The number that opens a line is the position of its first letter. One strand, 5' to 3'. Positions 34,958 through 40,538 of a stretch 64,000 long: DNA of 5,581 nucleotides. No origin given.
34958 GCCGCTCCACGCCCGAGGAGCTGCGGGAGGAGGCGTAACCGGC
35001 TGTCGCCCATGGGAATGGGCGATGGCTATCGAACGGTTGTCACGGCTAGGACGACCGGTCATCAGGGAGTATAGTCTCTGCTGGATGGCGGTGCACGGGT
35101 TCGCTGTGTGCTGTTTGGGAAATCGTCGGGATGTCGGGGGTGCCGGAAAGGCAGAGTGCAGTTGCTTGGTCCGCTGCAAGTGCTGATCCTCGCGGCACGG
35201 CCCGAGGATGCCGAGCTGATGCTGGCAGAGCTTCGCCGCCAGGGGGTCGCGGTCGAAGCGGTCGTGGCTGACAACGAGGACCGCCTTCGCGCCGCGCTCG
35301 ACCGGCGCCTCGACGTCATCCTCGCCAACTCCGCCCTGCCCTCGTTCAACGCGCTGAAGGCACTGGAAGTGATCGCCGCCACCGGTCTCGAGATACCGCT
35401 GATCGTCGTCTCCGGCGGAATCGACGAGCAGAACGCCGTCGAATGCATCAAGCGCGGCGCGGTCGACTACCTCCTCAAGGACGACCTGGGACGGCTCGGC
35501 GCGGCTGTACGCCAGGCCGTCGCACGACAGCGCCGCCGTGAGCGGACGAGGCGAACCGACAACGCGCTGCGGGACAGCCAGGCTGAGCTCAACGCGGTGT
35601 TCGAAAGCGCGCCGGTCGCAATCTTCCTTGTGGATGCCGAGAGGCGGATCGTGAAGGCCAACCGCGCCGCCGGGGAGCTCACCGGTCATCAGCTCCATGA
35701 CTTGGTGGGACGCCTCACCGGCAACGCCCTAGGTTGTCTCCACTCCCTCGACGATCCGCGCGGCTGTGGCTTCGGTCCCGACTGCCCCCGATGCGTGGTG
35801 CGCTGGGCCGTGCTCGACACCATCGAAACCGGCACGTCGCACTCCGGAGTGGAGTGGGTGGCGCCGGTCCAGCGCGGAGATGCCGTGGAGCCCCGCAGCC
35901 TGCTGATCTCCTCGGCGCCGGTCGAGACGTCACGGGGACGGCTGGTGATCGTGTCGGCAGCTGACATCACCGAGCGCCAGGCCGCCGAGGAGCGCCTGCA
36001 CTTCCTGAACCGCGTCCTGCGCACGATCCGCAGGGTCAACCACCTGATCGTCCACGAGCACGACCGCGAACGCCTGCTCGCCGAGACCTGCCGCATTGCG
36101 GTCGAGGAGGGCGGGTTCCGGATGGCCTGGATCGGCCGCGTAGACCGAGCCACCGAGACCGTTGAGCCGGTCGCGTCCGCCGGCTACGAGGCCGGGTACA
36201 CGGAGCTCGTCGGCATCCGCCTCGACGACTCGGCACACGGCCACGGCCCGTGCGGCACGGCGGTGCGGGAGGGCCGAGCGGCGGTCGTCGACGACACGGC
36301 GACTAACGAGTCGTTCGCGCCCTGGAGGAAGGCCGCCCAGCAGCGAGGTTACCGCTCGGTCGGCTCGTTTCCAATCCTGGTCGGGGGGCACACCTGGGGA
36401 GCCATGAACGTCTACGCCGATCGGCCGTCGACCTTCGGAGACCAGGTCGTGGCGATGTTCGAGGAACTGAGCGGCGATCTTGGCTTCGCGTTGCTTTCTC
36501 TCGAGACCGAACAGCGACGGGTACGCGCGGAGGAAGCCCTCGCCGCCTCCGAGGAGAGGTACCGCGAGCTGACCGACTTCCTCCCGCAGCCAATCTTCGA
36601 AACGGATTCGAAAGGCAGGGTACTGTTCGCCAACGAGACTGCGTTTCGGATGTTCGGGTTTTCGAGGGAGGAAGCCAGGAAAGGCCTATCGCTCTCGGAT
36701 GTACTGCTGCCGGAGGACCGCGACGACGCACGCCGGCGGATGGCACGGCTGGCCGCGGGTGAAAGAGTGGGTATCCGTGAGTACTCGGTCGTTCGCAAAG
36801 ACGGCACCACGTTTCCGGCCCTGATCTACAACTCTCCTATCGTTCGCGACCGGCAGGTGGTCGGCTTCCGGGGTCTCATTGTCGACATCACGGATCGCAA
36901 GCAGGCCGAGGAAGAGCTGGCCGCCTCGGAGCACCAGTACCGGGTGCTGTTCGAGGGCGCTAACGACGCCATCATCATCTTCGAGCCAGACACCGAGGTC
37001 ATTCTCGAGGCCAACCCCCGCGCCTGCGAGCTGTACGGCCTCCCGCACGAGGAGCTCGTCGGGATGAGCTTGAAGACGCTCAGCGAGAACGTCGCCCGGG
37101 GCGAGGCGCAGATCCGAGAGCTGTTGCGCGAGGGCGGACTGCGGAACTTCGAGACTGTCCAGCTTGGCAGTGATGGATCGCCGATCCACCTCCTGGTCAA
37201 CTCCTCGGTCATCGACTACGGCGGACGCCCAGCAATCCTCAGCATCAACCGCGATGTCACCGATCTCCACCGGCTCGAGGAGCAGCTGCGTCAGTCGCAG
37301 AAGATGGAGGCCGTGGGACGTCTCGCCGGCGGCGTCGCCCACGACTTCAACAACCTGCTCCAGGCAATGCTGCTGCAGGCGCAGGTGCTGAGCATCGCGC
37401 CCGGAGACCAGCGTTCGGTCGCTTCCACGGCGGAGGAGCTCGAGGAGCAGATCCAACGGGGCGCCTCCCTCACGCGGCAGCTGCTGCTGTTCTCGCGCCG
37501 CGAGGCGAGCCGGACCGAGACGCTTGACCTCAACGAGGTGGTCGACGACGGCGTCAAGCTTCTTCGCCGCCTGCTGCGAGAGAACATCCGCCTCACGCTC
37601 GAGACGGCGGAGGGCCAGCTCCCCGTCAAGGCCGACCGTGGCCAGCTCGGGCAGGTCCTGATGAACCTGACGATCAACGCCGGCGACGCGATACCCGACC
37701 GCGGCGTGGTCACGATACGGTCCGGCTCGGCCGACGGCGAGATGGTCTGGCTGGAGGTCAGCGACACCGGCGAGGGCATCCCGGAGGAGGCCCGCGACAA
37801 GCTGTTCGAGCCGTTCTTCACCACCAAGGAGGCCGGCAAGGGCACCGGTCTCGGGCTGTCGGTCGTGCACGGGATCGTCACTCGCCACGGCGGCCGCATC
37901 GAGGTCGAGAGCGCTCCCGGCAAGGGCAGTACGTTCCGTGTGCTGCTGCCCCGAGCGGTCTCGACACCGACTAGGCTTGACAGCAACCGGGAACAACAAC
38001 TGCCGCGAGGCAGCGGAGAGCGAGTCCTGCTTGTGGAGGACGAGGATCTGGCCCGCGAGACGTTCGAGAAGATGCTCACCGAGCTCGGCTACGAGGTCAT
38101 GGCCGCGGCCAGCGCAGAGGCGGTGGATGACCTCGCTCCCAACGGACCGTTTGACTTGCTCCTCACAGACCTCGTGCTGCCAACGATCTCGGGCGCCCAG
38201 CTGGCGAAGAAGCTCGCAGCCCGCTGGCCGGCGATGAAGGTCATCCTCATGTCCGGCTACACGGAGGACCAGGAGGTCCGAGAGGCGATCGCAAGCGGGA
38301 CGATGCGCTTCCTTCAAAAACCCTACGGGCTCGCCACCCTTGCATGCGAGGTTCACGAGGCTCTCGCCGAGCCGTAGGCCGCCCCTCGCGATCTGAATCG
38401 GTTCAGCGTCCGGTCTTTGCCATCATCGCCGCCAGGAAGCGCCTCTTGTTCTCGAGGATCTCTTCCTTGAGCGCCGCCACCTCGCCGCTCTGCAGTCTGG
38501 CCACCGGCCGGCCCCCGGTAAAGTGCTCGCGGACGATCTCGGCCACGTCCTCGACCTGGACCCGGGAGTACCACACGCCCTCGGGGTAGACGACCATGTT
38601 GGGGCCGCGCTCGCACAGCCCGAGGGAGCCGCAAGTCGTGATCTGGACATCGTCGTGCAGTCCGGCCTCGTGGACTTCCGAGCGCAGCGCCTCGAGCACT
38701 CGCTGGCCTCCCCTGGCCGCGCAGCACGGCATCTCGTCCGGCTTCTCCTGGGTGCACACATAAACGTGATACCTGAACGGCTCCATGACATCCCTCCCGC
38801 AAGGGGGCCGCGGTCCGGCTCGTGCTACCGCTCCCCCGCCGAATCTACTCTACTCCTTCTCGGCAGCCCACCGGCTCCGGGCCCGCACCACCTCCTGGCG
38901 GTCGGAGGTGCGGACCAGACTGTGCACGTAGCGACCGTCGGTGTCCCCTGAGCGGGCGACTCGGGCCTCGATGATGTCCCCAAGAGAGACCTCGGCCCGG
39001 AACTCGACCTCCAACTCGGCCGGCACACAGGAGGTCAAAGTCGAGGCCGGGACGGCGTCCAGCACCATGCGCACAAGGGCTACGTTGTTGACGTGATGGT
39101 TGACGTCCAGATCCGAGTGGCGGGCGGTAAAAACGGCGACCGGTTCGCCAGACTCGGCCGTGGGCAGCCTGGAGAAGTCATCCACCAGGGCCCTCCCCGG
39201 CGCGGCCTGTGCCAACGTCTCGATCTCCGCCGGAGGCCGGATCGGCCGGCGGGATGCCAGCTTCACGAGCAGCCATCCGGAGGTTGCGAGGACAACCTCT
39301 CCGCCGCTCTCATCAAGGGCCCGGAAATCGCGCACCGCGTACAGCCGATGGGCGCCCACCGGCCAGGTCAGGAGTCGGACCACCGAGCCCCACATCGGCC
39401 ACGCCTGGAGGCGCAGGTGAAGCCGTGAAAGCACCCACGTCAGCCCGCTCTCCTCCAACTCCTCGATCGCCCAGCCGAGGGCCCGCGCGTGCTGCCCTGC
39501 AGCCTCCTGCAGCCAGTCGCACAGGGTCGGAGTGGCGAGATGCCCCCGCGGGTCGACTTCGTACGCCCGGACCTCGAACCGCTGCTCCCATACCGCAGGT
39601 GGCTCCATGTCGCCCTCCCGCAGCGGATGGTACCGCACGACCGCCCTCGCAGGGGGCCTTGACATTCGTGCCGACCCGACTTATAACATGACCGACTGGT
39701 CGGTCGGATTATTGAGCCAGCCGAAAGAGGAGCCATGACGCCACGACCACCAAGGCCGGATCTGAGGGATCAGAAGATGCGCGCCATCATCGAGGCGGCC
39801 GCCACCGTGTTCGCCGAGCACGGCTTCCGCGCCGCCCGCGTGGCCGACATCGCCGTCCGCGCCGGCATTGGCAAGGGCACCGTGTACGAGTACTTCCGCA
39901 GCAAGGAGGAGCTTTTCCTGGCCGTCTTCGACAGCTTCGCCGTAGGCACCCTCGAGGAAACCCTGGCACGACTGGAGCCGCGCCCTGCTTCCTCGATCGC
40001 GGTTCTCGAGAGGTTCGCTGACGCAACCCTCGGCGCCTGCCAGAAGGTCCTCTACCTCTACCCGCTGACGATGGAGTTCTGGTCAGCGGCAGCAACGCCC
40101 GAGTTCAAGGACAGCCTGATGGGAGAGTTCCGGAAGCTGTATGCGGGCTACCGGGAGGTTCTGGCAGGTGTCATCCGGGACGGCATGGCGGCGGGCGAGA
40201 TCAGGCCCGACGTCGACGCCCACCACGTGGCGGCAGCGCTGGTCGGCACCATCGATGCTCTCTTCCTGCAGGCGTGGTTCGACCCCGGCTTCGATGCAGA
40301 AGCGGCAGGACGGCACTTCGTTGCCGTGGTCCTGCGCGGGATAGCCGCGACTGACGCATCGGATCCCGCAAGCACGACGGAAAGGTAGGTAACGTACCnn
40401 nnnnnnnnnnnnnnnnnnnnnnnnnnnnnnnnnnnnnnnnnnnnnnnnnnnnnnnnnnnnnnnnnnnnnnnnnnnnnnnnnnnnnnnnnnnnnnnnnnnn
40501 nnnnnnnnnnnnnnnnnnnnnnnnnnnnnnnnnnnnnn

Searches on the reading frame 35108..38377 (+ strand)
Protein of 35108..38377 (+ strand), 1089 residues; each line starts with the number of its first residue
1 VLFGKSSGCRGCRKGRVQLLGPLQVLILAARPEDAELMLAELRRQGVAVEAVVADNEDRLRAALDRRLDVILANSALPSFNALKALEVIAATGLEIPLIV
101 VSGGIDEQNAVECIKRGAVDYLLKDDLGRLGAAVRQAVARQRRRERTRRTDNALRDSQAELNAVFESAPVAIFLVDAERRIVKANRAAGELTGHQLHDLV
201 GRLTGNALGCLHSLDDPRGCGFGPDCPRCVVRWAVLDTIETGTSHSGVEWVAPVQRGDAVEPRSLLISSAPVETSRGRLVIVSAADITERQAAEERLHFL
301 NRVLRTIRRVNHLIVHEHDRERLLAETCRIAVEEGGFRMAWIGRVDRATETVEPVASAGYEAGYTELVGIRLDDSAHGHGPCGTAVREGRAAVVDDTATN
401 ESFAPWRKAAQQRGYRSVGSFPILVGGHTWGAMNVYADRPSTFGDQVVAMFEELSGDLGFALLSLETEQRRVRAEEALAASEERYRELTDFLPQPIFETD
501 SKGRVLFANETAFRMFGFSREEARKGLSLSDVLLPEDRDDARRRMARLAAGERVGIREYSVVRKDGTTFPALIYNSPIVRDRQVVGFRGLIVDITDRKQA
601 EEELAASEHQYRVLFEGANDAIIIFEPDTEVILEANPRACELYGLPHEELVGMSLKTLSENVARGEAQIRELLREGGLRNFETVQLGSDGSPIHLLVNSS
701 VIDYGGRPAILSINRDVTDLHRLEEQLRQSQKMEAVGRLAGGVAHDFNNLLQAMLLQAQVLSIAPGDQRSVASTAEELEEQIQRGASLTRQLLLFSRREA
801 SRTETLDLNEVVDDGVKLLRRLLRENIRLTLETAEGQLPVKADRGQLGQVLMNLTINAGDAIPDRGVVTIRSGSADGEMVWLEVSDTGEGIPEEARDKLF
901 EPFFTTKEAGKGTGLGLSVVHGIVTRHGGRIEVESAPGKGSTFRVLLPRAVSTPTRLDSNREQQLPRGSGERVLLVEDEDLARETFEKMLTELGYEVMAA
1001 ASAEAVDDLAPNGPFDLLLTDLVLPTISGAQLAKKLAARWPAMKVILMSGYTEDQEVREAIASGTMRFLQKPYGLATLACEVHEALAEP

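Call 48: search_protein_families(library=pfam, proteins=[window:35108-38377:+], max_evalue=0.00001)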
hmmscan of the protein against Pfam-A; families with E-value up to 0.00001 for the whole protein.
window:35108-38377:+ (1089 aa): 11 families
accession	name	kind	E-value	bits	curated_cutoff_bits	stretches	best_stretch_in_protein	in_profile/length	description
PF00989.32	PAS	-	2.5e-35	121.3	22.6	3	483-591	1-110/113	PAS fold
PF00072.30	Response_reg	-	1.2e-33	116.1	30.2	2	973-1079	1-107/111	Response regulator receiver domain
PF13426.13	PAS_9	-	2.1e-33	115.1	27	2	493-596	1-103/103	PAS domain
PF13188.13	PAS_8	-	1.2e-29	101.6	21.8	3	161-215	3-54/65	PAS domain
PF08448.16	PAS_4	-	1.1e-28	100.1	23.1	2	492-599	4-110/110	PAS fold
PF02518.31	HATPase_c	-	1.4e-26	93.5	26.4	1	843-949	2-109/111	Histidine kinase-, DNA gyrase B-, and HSP90-like ATPase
PF13185.12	GAF_2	-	2.3e-23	83.3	28.6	1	317-462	1-135/136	GAF domain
PF01590.32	GAF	-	2.3e-13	51.3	22.4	1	319-462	1-133/133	GAF domain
PF08447.18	PAS_3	-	2.6e-12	47.3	25.6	1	506-589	2-87/89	PAS fold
PF12860.13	PAS_7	-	2.9e-07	31.1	27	0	619-667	5-54/115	PAS fold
PF00512.31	HisKA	-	1.1e-06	29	26.9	0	737-800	3-65/66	His Kinase A (phospho-acceptor) domain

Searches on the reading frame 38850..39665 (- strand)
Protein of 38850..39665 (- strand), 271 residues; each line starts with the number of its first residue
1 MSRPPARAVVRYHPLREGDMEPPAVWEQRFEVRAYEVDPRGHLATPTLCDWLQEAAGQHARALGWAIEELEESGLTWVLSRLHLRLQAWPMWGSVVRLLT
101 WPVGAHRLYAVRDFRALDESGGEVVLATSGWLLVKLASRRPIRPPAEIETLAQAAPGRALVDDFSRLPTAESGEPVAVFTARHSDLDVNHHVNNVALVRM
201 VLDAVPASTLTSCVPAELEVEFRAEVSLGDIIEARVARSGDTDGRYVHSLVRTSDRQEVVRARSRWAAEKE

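Call 48: search_protein_families(library=pfam, proteins=[window:38850-39665:-], max_evalue=0.00001)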
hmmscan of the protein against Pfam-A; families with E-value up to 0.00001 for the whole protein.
window:38850-39665:- (271 aa): 3 families
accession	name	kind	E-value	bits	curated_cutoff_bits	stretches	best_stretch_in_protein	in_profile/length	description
PF01643.23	Acyl-ACP_TE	-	6.1e-24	84.7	23.7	1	25-148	3-127/131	Acyl-ACP thioesterase N-terminal domain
PF20791.3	Acyl-ACP_TE_C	-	7.4e-18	65.1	21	1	178-267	11-100/101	Acyl-ACP thioesterase C-terminal domain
PF13279.12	4HBT_2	-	7.1e-13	49.5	25.5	0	32-148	1-118/122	Thioesterase-like superfamily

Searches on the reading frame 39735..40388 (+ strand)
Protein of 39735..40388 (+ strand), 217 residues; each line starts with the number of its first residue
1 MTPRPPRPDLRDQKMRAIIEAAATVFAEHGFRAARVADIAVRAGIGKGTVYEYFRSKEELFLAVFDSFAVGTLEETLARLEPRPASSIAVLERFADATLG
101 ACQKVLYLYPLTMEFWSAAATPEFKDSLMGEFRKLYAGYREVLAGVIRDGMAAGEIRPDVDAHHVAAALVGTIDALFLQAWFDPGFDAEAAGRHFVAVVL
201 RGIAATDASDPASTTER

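Call 48: search_protein_families(library=pfam, proteins=[window:39735-40388:+], max_evalue=0.00001)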
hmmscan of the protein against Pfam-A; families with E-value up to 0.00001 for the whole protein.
window:39735-40388:+ (217 aa): 4 families
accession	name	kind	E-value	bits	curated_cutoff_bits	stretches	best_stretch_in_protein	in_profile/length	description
PF00440.29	TetR_N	-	1.4e-18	66.9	24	1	18-64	1-47/47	Bacterial regulatory proteins, tetR family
PF13977.11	TetR_C_6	-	2.4e-09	37.8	27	1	112-195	26-106/115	BetI-type transcriptional repressor, C-terminal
PF17932.6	TetR_C_24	-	4.7e-07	30.5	26.4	1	130-203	42-114/114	Tetracyclin repressor-like, C-terminal domain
PF16925.10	TetR_C_13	-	1.4e-06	29.1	27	1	133-180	46-93/109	Tetracyclin repressor-like, C-terminal domain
